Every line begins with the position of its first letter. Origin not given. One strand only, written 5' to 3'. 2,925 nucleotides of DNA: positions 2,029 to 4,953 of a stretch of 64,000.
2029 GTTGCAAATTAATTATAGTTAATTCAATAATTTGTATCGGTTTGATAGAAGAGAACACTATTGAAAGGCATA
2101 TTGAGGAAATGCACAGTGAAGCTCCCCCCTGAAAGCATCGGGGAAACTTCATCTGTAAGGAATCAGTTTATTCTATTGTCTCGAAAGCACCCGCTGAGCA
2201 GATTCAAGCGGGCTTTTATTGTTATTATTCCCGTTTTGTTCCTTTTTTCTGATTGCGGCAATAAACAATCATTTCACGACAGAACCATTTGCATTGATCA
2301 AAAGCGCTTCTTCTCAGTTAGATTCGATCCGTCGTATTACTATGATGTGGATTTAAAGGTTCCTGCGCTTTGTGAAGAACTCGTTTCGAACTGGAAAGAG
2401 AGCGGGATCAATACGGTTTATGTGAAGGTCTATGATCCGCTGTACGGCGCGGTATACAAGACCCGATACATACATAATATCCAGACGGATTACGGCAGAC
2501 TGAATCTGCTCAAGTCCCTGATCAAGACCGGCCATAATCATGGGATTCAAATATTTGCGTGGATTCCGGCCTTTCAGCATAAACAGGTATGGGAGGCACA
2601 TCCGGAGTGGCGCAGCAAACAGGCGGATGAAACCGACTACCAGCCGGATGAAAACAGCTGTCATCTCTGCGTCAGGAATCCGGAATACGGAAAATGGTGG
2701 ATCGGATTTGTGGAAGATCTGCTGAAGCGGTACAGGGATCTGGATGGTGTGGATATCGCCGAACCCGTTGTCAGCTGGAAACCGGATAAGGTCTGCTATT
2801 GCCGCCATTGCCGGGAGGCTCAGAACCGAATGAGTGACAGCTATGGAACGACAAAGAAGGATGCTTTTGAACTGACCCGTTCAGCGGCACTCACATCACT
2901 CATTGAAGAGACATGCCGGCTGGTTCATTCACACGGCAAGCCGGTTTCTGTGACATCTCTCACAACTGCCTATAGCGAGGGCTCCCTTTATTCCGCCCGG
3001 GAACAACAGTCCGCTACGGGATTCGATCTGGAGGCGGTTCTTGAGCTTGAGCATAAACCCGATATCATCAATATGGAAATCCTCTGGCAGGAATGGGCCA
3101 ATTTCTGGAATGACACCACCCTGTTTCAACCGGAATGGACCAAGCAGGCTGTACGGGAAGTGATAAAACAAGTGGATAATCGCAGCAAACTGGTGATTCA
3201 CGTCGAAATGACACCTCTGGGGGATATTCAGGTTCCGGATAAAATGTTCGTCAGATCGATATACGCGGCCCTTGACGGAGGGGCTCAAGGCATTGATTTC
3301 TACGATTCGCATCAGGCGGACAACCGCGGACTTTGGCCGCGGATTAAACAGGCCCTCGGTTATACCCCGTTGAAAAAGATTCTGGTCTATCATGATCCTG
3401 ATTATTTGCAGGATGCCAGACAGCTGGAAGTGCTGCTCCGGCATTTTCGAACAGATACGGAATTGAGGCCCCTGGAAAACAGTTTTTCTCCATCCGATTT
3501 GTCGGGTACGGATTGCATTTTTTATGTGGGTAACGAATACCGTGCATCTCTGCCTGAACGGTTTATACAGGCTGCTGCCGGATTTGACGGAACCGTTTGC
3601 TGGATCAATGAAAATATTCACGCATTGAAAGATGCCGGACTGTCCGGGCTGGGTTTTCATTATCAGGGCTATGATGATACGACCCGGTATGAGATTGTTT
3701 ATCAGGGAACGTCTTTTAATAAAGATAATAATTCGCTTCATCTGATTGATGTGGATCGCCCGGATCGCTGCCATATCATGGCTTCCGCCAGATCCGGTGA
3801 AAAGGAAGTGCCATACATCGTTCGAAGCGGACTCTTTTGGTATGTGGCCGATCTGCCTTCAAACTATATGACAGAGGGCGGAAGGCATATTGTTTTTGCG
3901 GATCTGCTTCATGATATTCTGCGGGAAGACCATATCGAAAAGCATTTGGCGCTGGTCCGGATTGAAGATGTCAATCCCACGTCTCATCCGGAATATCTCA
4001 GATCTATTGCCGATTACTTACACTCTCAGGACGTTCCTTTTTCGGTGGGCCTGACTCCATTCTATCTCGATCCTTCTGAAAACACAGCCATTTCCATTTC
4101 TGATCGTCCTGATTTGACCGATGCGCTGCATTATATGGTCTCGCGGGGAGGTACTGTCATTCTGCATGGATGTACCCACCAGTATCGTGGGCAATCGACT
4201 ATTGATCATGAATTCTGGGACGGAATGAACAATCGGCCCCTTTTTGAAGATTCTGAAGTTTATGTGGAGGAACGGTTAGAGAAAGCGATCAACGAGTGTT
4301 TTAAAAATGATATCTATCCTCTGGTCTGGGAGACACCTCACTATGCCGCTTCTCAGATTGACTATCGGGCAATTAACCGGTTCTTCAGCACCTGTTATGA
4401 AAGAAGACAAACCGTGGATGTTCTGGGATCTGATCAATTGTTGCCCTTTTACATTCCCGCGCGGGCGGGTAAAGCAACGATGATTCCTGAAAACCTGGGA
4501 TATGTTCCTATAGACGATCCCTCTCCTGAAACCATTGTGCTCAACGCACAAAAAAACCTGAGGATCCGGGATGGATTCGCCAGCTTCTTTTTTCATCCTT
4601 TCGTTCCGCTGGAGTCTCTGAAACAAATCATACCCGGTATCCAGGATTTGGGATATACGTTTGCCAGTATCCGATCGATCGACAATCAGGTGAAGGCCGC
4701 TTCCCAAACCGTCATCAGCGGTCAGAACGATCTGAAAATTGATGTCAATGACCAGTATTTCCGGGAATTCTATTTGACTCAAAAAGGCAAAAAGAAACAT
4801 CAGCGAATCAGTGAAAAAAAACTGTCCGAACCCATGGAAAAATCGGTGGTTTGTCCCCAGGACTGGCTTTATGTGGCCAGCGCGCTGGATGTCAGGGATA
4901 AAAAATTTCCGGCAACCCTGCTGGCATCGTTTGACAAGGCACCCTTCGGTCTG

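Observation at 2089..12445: Synthase-dependent exopolysaccharide locus with an unusual 1706-aa double-anchored modification enzyme (GH-like barrel, DUF2334 deacetylase-like domain, second GH-like barrel)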

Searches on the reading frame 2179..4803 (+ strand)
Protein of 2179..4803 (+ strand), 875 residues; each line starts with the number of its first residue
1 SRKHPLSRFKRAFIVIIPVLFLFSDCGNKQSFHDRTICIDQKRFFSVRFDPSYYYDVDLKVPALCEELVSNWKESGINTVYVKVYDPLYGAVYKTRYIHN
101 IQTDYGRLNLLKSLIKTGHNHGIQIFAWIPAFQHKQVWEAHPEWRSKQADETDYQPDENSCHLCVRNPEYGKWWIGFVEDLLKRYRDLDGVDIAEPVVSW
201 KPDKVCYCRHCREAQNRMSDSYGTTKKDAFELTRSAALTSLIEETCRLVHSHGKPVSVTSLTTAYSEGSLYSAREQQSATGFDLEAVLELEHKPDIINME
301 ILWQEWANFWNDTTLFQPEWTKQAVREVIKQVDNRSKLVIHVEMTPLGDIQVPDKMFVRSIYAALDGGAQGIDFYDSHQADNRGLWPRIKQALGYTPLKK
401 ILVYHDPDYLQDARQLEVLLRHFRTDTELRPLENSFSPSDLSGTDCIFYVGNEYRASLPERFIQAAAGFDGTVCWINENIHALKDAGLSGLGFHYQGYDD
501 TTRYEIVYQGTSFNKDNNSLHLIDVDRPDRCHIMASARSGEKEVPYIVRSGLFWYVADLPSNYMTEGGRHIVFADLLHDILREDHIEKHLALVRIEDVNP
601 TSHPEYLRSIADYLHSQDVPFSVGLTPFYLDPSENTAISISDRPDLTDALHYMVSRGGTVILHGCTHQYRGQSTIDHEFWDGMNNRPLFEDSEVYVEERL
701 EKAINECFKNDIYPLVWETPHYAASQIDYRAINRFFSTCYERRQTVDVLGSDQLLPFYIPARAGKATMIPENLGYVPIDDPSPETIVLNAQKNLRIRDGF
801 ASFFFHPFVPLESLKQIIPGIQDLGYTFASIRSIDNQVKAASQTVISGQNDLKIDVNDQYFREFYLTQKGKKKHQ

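Call 51: predict_structure(alignment_id=A2)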
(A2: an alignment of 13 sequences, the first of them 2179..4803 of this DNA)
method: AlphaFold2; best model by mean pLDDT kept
length: 875 residues; sequences in the alignment: 13
mean_pLDDT: 82.1   pTM: 0.81
mean pLDDT of the five models: 82.1, 81.6, 77.1, 74.7, 74.3
residues with pLDDT >= 90: 370; 70-90: 343; 50-70: 94; < 50: 68
segments of 3 or more residues with pLDDT < 50: 1-16, 18-33, 670-677, 743-751, 859-875
pLDDT, mean of each block of 10 residues (from residue 1): 36 46 31 67 92 83 94 94 92 90 88 96 95 92 91 84 92 96 96 82 80 81 63 84 96 96 74 82 90 93 65 66 86 88 75 86 91 91 92 92 90 86 93 84 92 86 86 91 75 89 92 86 88 93 93 87 68 91 87 91 95 96 91 79 96 95 74 46 54 78 92 84 59 86 47 76 82 69 83 87 88 93 92 87 79 59 44 35
secondary structure, 60 per line:
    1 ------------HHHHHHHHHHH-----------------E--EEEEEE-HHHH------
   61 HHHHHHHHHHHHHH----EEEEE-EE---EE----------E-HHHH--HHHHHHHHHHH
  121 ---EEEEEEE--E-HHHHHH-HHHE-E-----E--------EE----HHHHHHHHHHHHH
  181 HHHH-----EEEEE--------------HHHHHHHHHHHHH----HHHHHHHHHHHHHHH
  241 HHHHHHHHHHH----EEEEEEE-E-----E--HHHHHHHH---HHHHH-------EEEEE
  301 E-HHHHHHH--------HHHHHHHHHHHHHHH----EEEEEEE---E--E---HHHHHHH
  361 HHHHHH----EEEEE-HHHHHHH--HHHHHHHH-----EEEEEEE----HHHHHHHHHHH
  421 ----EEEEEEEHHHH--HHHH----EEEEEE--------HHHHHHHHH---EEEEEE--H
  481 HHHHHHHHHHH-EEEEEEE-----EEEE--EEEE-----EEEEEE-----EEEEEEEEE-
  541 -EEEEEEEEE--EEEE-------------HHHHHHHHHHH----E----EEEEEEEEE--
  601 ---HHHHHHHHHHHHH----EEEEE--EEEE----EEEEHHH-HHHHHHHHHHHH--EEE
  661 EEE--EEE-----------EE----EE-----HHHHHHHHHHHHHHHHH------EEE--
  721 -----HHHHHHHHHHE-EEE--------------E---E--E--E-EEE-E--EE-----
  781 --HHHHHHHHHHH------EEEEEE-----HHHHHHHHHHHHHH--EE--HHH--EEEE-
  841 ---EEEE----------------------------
elements in order (helices of 4 or more, strands of 3 or more residues): H13-23 E44-49 H51-54 H61-74 E79-83 H104-107 H110-120 E124-130 H135-140 H168-184 E190-194 H209-221 H226-251 E256-262 H273-280 H284-288 E296-301 H303-309 H318-332 E337-343 H354-366 E371-375 H377-383 H386-393 E399-405 H410-420 E425-431 H432-435 H438-441 E446-451 H460-468 E472-477 H480-491 E493-499 E505-508 E511-514 E520-525 E531-539 E542-550 E553-556 H570-580 E590-598 H604-616 E621-625 E628-631 E636-639 H644-655 E658-663 E666-668 H693-709 E716-718 H726-735 E738-740 E767-769 H783-793 E800-805 H811-824 E836-839 E844-847

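Call 54: fold_search(model_id=the predicted structure, library=pdb)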
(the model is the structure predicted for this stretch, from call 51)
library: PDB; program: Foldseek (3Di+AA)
matches with E <= 10: 1523; with E <= 0.001: 540
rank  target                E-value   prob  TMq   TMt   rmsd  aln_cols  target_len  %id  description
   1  6tvk                  3.3e-18  1.00  0.29  0.37  17.7       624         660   13  Alpha-L-fucosidase isoenzyme 2 from Paenibacillus thiaminolyticus (released 2021-07-21)
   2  4oif_B                9.2e-18  1.00  0.30  0.38  16.5       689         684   12  3D structure of Gan42B, a GH42 beta-galactosidase from G. (released 2015-02-04)
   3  5dfa_A                1.1e-17  1.00  0.31  0.38  16.4       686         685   11  3D structure of the E323A catalytic mutant of Gan42B, a GH42 beta-galactosidase from G. stearothermophilus (released 2015-12-09)
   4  7vl2_B                1.8e-17  1.00  0.30  0.37  17.3       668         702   10  The complex structure of beta-1,2-glucosyltransferase from Ignavibacterium album with ethyl alpha-D-Glucoside (released 2022-03-09)
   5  4oif_A                3.2e-17  1.00  0.30  0.37  16.6       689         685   10  3D structure of Gan42B, a GH42 beta-galactosidase from G. (released 2015-02-04)
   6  7x87_A                5.3e-17  1.00  0.30  0.37  17.4       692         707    9  The complex structure of beta-1,2-glucosyltransferase from Ignavibacterium album with sophotetraose observed as sophor (released 2022-04-20)
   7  8ibs_A                6.6e-17  1.00  0.30  0.37  17.1       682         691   12  Crystal structure of GH42 beta-galactosidase BiBga42A from Bifidobacterium longum subspecies infantis E160A/E318A muta (released 2023-06-07)
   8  7x87_B                8.3e-17  1.00  0.30  0.36  17.2       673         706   10  The complex structure of beta-1,2-glucosyltransferase from Ignavibacterium album with sophotetraose observed as sophor (released 2022-04-20)
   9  7vkx_A                8.3e-17  1.00  0.30  0.37  17.5       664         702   10  The complex structure of beta-1,2-glucosyltransferase from Ignavibacterium album with glucose (released 2022-03-09)
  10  5e9a_B                8.8e-17  1.00  0.30  0.37  16.9       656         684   11  Crystal structure analysis of the cold-adamped beta-galactosidase from Rahnella sp. R3 (released 2016-10-26)
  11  7vky_A                9.3e-17  1.00  0.29  0.35  17.6       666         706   11  The complex structure of beta-1,2-glucosyltransferase from Ignavibacterium album with sophorose (released 2022-03-09)
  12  7vl3_A                9.8e-17  1.00  0.30  0.36  17.9       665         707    9  The complex structure of beta-1,2-glucosyltransferase from Ignavibacterium album with phenyl alpha-D-glucoside (released 2022-03-09)
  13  5xb7_B                1.2e-16  1.00  0.28  0.35  17.7       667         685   10  GH42 alpha-L-arabinopyranosidase from Bifidobacterium animalis subsp. lactis Bl-04 (released 2017-11-01)
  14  7vkw_B                1.2e-16  1.00  0.30  0.37  17.7       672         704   10  The apo structure of beta-1,2-glucosyltransferase from Ignavibacterium album (released 2022-03-09)
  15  7vkw_A                1.5e-16  1.00  0.29  0.35  17.8       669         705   10  The apo structure of beta-1,2-glucosyltransferase from Ignavibacterium album (released 2022-03-09)
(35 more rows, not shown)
